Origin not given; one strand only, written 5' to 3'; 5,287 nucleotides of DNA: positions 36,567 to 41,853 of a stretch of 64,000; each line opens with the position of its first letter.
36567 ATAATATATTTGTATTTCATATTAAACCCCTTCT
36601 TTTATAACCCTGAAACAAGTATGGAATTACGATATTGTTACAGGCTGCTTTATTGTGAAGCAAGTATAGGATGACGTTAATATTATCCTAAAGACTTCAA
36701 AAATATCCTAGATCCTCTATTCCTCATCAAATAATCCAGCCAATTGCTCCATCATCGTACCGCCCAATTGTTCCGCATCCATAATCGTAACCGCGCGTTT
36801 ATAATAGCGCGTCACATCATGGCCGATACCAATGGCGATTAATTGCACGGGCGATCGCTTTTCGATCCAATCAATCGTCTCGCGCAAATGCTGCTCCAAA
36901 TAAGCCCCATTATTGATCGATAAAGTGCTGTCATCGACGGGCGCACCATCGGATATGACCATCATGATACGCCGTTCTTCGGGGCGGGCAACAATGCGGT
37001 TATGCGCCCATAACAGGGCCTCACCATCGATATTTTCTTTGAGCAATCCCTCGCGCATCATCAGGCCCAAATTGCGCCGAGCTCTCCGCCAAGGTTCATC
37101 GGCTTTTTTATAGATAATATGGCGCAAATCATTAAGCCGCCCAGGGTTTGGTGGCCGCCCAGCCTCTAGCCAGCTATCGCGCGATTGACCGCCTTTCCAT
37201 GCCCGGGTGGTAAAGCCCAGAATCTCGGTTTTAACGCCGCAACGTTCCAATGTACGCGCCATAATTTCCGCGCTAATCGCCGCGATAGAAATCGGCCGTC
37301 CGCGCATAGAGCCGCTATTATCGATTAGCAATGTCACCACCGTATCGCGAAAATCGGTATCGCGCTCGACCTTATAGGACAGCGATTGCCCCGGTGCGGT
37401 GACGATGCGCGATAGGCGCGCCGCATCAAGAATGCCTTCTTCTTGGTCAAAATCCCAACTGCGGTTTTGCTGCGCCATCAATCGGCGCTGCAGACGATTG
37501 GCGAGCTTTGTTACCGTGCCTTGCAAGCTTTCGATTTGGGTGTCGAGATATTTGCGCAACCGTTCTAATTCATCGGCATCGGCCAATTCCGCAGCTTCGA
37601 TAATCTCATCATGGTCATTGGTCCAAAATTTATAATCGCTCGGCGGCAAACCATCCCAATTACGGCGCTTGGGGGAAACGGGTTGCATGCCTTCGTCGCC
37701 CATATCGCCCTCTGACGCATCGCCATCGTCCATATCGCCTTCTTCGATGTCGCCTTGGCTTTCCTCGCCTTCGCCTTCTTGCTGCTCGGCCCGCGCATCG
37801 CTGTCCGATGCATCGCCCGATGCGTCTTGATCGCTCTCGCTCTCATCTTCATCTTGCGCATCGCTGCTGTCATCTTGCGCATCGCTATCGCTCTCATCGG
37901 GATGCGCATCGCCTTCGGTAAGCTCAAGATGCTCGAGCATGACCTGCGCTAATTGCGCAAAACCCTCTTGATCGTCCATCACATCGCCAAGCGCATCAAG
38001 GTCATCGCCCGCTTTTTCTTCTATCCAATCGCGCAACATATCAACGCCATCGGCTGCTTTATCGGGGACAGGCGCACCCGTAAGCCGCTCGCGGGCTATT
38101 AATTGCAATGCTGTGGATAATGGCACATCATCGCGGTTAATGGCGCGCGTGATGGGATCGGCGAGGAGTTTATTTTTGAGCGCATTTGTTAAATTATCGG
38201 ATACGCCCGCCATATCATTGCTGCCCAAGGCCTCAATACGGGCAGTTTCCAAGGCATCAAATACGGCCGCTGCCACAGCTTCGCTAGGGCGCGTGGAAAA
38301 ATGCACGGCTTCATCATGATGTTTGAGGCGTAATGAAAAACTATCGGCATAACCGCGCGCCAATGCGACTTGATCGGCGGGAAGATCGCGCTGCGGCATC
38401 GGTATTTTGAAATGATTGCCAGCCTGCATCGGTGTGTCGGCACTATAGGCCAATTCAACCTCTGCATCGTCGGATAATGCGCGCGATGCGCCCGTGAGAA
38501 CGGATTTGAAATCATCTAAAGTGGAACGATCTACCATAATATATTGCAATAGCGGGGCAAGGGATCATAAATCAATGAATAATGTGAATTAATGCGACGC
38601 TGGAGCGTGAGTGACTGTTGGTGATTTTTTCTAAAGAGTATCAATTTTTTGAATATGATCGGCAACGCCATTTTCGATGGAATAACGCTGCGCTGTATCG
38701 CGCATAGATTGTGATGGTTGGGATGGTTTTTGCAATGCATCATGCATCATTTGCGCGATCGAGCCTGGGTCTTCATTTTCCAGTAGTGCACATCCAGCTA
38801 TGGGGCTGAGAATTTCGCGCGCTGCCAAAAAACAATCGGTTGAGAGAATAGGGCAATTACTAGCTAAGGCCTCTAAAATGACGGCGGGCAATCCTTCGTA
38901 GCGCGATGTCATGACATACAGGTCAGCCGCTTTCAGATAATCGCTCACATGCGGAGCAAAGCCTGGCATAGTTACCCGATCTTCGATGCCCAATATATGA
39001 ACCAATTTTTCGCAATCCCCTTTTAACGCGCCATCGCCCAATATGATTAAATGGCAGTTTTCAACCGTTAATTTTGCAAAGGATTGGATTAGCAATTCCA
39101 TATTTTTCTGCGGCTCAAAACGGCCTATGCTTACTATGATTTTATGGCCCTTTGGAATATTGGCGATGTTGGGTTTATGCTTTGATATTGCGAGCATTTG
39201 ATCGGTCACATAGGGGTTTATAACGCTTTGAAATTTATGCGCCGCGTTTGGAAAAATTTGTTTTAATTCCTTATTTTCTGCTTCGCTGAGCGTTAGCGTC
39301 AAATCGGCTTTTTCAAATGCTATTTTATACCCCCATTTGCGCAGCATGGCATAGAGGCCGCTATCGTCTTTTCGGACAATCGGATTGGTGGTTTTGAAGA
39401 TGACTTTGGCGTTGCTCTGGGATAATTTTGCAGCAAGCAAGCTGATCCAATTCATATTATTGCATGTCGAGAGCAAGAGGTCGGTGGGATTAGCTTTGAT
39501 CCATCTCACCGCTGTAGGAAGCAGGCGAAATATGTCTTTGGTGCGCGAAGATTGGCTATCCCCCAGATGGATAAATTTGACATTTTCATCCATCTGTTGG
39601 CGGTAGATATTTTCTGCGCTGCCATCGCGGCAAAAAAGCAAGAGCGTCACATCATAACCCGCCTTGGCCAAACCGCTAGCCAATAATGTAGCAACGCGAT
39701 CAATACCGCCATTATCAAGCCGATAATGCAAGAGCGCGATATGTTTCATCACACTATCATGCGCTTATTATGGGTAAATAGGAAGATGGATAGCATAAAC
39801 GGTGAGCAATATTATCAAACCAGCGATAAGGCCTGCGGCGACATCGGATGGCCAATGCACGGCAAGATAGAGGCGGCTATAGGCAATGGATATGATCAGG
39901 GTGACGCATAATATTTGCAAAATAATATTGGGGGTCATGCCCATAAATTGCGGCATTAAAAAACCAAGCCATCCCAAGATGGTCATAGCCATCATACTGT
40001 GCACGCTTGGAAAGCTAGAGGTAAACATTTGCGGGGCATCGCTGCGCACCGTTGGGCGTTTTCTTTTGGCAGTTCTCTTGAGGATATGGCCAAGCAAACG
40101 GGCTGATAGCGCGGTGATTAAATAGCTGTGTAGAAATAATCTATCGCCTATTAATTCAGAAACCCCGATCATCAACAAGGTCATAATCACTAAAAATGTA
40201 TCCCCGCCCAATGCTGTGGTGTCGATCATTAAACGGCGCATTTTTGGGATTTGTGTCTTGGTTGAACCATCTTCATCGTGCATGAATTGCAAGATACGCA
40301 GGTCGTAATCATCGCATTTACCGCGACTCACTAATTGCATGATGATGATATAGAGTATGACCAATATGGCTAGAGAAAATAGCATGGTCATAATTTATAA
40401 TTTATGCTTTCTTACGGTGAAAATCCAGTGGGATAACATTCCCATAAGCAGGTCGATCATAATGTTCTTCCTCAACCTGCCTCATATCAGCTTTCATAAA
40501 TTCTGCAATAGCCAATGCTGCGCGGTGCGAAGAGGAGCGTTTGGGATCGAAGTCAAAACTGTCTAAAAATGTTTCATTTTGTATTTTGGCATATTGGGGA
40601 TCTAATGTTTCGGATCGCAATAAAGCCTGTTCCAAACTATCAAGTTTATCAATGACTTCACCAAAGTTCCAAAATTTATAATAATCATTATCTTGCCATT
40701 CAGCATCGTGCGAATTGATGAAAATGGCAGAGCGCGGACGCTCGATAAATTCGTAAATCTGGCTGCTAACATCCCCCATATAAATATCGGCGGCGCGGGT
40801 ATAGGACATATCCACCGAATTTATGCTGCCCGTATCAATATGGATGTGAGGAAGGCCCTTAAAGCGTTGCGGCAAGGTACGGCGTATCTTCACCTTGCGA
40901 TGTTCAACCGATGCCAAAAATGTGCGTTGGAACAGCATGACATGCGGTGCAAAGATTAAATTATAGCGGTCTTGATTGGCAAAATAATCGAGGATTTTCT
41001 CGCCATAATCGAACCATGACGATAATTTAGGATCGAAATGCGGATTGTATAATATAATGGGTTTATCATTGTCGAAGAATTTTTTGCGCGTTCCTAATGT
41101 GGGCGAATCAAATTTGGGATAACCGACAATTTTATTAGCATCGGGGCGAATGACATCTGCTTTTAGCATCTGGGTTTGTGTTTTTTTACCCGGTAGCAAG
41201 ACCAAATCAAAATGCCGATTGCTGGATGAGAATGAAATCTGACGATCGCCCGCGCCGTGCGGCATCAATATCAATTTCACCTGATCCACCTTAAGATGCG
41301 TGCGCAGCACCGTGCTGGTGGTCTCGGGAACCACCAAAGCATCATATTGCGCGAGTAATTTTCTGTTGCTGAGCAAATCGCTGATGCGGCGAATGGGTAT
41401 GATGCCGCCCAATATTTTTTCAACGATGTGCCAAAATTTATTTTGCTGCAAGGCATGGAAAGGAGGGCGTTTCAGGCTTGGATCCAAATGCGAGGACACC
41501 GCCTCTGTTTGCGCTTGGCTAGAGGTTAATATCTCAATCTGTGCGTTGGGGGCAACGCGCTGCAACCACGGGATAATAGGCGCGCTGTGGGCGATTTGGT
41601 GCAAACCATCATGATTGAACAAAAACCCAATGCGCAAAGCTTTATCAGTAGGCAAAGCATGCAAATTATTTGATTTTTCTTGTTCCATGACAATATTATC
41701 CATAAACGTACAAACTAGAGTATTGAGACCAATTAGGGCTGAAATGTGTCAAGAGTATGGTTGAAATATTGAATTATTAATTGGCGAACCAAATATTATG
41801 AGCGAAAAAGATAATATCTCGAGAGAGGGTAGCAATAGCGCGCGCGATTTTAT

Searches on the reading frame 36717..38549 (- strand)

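Call 38: search_protein_families(library=pfam, max_evalue=1, proteins=[window:36717-38549:-])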
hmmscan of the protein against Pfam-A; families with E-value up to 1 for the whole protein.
window:36717-38549:- (610 aa): 5 families
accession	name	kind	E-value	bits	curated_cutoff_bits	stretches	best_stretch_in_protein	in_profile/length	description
PF11775.14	CobT_C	-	1.6e-102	342.3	21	1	392-608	2-219/220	Cobalamin biosynthesis protein CobT VWA domain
PF06213.17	CobT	-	2.5e-88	296.6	26.1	1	10-283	3-274/276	Cobalamin biosynthesis protein CobT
PF00092.34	VWA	-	0.054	14.2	23.8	0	515-581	88-145/174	von Willebrand factor type A domain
PF13519.12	VWA_2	-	0.058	14.5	27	0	406-429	2-30/107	von Willebrand factor type A domain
PF00745.25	GlutR_dimer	-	0.32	11.8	22.9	0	108-136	48-77/99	Glutamyl-tRNAGlu reductase, dimerisation domain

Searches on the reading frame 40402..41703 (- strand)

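Call 8: search_protein_families(library=pfam, proteins=[window:40402-41703:-])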
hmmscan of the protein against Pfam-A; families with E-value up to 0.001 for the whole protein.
window:40402-41703:- (433 aa): 0 families

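Call 38: search_protein_families(library=pfam, max_evalue=1, proteins=[window:40402-41703:-])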
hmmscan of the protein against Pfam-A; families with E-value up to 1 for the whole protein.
window:40402-41703:- (433 aa): 1 family
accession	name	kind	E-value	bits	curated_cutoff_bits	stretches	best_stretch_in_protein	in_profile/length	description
PF05669.17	Med31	-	0.26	11.7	25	1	335-377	43-85/95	SOH1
